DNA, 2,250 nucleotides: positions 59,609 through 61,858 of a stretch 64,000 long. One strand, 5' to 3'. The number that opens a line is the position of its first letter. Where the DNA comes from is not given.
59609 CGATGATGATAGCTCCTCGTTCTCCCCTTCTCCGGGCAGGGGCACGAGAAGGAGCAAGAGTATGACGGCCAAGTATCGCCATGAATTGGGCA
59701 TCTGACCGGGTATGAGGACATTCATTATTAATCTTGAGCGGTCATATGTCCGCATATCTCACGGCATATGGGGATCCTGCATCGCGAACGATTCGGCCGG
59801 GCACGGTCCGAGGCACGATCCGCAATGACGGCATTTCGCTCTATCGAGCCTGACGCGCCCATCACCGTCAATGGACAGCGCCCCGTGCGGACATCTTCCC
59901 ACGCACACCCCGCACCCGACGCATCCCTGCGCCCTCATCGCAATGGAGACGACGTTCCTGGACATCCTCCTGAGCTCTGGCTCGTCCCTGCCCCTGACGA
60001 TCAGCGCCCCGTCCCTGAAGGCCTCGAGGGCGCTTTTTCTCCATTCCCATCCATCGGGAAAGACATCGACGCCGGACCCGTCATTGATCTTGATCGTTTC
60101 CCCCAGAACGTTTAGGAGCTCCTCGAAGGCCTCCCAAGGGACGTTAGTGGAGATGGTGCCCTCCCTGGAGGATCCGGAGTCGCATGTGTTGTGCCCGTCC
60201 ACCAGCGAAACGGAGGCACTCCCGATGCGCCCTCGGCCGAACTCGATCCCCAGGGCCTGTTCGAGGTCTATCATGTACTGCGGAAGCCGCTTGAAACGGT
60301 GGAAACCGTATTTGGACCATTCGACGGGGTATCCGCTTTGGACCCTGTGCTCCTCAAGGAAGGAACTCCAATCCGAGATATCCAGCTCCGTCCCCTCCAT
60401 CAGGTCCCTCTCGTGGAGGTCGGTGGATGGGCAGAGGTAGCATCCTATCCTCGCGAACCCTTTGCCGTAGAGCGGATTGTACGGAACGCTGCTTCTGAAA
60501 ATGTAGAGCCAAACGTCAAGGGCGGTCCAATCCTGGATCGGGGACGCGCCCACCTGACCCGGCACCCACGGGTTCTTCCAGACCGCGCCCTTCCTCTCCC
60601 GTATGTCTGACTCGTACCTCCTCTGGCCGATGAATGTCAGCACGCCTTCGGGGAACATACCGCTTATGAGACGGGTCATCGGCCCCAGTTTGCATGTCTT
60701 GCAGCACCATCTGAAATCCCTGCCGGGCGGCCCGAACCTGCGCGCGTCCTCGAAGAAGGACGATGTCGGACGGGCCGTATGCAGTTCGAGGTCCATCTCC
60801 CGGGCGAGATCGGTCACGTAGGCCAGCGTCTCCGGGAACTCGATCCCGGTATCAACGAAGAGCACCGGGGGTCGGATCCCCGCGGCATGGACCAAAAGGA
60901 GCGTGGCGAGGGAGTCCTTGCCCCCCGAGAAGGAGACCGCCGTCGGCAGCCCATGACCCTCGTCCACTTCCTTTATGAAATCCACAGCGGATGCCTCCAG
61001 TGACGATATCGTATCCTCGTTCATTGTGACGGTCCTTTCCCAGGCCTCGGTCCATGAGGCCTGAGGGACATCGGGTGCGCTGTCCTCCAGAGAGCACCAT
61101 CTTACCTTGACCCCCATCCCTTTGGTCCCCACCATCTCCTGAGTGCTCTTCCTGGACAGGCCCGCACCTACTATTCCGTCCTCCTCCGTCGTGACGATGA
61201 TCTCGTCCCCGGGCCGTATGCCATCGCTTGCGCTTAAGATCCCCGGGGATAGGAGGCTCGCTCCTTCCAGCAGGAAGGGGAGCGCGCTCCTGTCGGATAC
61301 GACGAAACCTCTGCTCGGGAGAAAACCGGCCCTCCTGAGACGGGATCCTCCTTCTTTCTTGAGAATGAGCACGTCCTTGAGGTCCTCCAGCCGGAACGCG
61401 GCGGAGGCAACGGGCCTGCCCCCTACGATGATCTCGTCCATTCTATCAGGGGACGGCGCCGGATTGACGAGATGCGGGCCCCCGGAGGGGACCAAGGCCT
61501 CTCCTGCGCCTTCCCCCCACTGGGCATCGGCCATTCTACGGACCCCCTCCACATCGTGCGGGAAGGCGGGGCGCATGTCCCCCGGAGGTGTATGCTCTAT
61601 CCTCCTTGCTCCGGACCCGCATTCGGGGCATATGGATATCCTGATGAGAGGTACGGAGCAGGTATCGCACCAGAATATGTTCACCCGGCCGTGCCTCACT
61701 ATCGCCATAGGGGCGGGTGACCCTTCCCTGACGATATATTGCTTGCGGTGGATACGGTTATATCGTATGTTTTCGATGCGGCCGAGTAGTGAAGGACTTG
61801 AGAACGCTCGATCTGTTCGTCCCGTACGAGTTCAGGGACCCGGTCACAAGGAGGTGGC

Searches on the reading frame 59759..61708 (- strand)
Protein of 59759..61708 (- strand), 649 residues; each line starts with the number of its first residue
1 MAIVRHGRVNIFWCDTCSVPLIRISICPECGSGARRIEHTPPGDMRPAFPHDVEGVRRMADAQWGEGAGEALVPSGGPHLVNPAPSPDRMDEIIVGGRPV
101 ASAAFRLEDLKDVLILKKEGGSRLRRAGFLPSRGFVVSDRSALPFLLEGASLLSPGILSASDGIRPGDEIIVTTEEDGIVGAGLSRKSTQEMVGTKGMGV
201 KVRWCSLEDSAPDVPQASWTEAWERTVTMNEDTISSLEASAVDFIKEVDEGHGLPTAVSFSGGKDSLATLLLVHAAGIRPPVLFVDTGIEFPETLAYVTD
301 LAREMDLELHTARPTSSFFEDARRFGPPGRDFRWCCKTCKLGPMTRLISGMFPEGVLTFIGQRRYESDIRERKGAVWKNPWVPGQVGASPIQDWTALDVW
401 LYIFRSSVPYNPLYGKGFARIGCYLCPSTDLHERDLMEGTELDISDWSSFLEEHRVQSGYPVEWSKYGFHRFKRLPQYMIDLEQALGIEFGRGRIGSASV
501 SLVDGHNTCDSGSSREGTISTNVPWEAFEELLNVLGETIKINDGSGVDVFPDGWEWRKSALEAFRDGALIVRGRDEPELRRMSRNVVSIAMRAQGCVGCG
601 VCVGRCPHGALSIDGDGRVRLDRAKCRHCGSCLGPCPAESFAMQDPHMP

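Call 81: search_protein_families(library=pfam, proteins=[window:59759-61708:-], max_evalue=0.001)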
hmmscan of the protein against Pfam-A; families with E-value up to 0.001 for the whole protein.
window:59759-61708:- (649 aa): 8 families
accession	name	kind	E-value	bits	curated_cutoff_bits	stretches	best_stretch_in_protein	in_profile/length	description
PF01507.26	PAPS_reduct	-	2.6e-46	158.3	22.5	1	257-428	3-174/175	Phosphoadenosine phosphosulfate reductase domain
PF01472.26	PUA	-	5.2e-13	49.2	24.8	1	136-203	3-71/74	PUA domain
PF14697.11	Fer4_21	-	8.6e-07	29.4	35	1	593-640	5-56/59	4Fe-4S dicluster domain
PF12838.12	Fer4_7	-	8.8e-07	29.7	27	1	596-638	2-50/52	4Fe-4S dicluster domain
PF13237.11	Fer4_10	-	1.8e-06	28.2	25.5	1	593-637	6-53/53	4Fe-4S dicluster domain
PF13187.11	Fer4_9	-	3.7e-06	27.3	27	1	596-638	2-49/52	4Fe-4S dicluster domain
PF00037.32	Fer4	-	0.00053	20.1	21.1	1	596-611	8-23/24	4Fe-4S binding domain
PF14810.12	TGT_C2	-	0.00072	20.2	25.3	0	56-126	3-67/72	Patch-forming domain C2 of tRNA-guanine transglycosylase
